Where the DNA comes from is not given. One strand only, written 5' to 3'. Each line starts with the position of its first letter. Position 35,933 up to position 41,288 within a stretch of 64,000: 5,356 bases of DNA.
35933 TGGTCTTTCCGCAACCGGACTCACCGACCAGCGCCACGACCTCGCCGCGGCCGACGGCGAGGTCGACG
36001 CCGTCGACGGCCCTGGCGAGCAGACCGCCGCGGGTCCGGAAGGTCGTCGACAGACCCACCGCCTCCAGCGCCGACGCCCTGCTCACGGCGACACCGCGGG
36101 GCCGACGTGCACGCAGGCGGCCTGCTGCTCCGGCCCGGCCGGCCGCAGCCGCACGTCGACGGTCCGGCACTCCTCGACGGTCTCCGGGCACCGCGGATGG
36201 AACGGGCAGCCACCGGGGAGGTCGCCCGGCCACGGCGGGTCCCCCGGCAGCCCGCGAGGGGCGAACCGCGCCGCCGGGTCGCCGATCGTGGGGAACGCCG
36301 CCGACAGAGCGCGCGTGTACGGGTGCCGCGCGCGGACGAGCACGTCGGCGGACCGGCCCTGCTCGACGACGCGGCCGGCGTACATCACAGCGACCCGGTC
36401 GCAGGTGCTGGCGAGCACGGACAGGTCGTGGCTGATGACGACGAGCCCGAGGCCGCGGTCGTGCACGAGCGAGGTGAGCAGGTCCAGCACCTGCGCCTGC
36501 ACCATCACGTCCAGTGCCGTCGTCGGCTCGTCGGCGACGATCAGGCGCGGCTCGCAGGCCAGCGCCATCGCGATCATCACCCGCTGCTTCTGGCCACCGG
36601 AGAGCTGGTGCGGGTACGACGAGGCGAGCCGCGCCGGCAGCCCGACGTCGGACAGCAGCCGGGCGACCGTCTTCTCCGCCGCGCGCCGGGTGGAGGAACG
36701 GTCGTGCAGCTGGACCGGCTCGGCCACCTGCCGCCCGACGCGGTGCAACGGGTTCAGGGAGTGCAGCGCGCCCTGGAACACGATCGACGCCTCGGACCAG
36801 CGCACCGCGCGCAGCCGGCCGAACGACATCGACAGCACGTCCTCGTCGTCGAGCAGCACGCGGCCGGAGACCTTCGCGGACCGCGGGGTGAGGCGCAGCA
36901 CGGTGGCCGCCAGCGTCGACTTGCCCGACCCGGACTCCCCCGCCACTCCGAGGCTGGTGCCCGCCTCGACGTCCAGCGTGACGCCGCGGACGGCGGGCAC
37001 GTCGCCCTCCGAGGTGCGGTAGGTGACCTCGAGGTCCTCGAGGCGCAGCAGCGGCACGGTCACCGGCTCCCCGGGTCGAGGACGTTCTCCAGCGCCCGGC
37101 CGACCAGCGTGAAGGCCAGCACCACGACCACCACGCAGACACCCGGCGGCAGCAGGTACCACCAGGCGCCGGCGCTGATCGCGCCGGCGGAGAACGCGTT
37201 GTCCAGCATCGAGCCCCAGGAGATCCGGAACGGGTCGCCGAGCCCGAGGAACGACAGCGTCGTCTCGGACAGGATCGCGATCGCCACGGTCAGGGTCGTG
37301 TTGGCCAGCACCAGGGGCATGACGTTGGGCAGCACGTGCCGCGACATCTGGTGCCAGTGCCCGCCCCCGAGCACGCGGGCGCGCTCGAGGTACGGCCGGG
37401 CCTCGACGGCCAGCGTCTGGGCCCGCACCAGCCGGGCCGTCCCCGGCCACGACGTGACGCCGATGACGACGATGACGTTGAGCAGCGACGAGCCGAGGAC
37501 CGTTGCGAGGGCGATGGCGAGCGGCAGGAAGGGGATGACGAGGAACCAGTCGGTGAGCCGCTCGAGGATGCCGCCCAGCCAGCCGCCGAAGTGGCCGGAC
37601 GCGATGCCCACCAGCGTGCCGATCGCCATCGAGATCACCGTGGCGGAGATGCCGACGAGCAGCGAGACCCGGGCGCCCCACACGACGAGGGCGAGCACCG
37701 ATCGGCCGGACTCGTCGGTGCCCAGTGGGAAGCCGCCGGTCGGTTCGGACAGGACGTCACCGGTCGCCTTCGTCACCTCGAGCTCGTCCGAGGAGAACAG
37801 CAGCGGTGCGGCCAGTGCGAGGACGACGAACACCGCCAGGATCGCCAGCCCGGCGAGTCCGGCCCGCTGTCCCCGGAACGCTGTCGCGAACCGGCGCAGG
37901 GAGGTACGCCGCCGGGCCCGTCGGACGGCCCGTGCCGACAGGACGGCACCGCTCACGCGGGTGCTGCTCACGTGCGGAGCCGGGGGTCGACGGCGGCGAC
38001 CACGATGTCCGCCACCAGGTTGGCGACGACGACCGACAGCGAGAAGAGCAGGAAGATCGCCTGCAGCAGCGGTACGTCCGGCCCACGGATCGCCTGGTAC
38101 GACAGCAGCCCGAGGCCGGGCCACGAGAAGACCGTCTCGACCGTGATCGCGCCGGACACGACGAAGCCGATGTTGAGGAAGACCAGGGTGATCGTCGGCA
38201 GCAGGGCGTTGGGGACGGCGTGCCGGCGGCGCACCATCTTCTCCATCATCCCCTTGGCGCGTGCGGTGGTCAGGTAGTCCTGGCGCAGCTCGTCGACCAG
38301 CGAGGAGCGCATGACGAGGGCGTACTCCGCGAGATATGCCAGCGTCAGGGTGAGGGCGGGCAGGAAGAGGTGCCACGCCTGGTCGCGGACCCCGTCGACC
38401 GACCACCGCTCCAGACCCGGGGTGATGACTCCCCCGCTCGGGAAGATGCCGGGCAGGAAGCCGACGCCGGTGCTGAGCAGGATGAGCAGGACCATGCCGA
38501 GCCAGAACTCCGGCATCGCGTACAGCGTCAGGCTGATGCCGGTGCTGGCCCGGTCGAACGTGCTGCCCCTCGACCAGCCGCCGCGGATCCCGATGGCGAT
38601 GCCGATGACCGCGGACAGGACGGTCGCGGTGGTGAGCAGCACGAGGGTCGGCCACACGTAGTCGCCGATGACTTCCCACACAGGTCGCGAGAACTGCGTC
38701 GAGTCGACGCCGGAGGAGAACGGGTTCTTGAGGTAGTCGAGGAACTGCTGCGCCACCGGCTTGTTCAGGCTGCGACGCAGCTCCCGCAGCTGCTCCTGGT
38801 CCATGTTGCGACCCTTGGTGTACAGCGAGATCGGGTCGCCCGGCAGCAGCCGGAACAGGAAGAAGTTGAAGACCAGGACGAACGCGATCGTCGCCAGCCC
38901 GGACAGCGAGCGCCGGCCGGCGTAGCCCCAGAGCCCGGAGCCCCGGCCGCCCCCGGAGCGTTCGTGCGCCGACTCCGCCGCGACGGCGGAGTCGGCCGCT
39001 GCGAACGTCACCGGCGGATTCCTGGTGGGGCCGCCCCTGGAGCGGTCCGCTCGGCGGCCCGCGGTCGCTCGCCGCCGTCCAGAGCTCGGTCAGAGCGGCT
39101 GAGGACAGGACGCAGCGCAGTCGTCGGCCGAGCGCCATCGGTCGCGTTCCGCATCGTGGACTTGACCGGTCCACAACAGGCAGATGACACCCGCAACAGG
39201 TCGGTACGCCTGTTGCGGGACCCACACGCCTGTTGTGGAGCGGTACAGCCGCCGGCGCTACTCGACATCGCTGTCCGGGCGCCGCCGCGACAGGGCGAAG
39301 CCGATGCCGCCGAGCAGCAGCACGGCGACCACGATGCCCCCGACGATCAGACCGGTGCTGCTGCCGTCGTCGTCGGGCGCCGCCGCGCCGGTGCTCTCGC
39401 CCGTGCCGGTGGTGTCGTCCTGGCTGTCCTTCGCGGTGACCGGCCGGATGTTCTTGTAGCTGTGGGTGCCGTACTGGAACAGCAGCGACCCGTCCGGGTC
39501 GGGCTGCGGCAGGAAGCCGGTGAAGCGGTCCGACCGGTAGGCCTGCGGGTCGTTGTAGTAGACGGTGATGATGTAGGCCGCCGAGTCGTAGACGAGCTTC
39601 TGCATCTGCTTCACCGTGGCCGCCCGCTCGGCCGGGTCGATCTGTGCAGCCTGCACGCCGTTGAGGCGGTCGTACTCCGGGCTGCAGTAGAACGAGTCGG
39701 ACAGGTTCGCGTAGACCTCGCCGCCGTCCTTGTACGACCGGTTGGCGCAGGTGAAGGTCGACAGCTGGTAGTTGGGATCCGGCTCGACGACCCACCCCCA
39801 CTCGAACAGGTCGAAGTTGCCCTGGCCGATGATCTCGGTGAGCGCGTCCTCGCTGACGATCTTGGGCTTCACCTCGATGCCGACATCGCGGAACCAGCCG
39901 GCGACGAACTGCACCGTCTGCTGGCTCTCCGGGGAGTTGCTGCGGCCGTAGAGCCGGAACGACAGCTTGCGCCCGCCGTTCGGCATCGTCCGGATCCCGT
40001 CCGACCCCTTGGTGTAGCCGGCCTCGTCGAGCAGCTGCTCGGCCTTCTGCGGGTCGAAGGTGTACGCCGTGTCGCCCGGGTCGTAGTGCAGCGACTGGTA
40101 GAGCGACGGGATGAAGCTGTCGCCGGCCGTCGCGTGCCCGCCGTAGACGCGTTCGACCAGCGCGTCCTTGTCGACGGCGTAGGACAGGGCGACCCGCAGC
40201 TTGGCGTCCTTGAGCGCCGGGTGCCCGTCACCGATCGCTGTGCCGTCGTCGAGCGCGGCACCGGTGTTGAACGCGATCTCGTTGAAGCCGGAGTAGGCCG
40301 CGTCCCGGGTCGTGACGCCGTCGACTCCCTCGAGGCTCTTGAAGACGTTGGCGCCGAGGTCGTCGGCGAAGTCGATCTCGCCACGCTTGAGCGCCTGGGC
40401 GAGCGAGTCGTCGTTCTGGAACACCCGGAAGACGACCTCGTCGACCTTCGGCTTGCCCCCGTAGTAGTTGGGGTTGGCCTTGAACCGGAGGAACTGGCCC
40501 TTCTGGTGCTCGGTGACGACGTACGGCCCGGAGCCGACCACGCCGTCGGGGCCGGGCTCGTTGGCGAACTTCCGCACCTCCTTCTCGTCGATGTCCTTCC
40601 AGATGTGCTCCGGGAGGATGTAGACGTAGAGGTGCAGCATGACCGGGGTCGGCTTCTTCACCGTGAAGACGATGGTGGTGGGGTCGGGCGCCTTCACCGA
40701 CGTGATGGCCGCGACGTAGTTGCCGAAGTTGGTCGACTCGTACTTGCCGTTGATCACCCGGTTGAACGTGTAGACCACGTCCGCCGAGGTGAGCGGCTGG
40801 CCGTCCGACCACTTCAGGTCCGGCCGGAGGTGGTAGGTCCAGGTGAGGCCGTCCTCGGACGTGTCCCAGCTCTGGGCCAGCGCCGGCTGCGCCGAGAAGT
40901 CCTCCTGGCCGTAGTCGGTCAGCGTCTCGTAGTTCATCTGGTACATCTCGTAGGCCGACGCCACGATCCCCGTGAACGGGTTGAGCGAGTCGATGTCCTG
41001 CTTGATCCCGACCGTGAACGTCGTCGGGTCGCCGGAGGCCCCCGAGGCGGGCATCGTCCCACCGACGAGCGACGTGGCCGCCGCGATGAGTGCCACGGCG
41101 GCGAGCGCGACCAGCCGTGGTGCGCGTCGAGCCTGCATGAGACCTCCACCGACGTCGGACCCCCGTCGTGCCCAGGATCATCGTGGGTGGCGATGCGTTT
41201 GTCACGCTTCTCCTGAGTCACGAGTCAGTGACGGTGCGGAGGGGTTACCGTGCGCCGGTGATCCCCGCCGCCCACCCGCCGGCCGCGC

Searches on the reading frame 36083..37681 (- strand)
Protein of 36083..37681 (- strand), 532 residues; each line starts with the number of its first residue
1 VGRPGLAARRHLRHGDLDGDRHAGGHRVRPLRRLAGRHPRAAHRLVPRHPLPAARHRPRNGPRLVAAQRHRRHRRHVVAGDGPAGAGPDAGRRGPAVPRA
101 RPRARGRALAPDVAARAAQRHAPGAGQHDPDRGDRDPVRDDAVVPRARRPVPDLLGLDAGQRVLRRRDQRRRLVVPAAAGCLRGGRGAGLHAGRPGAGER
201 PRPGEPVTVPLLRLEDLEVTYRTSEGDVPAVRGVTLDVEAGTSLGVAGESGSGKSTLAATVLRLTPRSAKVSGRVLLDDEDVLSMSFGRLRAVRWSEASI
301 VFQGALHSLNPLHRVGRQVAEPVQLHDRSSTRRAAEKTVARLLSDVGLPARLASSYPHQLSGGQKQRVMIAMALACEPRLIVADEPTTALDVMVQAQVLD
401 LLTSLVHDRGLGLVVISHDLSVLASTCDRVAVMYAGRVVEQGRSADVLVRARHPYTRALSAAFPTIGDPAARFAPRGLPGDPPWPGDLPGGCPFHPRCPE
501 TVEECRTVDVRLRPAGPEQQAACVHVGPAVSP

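Call 71: search_protein_families(library=pfam, proteins=[window:36083-37681:-], max_evalue=0.00001)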
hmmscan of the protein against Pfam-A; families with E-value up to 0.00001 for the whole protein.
window:36083-37681:- (532 aa): 2 families
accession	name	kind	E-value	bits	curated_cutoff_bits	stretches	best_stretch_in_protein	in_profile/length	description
PF00005.33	ABC_tran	-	8.8e-25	88.3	25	1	232-388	2-137/137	ABC transporter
PF08352.17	oligo_HPY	-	2.8e-16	60.1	27.1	1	439-505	1-65/65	Oligopeptide/dipeptide transporter, C-terminal region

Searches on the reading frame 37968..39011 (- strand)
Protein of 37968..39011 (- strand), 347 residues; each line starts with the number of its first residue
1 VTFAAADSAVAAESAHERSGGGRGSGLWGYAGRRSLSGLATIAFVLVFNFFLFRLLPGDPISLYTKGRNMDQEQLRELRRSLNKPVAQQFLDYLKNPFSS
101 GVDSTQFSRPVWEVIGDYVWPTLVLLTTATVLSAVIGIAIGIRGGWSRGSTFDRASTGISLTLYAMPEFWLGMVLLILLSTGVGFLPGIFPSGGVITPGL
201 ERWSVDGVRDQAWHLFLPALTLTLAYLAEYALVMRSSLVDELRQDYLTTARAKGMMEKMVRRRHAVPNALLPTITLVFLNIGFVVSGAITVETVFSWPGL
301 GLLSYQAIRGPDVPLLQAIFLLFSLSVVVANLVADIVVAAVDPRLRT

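Call 71: search_protein_families(library=pfam, proteins=[window:37968-39011:-], max_evalue=0.00001)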
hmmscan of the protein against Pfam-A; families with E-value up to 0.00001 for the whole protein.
window:37968-39011:- (347 aa): 2 families
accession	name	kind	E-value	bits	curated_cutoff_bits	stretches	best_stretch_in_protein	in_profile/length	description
PF00528.27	BPD_transp_1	-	1.2e-38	133.2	26.4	1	137-346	1-183/184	Binding-protein-dependent transport system inner membrane component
PF19300.4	BPD_transp_1_N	-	4.2e-06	27.4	23.8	1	33-99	7-74/114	Binding-prot-dependent transport system membrane comp, N-term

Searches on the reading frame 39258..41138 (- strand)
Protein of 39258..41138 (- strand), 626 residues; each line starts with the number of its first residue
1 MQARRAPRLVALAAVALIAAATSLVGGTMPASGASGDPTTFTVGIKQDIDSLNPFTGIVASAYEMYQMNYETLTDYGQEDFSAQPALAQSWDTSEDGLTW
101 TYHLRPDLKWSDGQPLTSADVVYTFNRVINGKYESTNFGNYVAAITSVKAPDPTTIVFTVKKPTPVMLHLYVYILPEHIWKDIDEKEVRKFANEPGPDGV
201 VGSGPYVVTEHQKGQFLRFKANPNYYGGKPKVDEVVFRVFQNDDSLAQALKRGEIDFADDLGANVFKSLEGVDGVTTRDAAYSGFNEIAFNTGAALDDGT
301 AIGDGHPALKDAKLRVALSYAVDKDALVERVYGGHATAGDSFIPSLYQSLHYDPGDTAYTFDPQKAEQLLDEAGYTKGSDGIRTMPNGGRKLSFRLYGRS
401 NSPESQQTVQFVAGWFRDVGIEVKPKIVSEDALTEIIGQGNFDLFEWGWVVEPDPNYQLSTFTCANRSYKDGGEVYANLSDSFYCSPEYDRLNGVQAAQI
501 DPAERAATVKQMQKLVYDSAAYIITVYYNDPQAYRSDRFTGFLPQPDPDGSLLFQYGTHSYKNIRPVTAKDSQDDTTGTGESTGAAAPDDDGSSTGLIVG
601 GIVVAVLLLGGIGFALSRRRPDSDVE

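Call 71: search_protein_families(library=pfam, proteins=[window:39258-41138:-], max_evalue=0.00001)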
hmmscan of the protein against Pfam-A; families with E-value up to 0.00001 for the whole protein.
window:39258-41138:- (626 aa): 1 family
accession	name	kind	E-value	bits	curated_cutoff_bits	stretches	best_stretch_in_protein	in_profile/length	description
PF00496.27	SBP_bac_5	-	1.3e-98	330.9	32.4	1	84-466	3-364/368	Bacterial extracellular solute-binding proteins, family 5 Middle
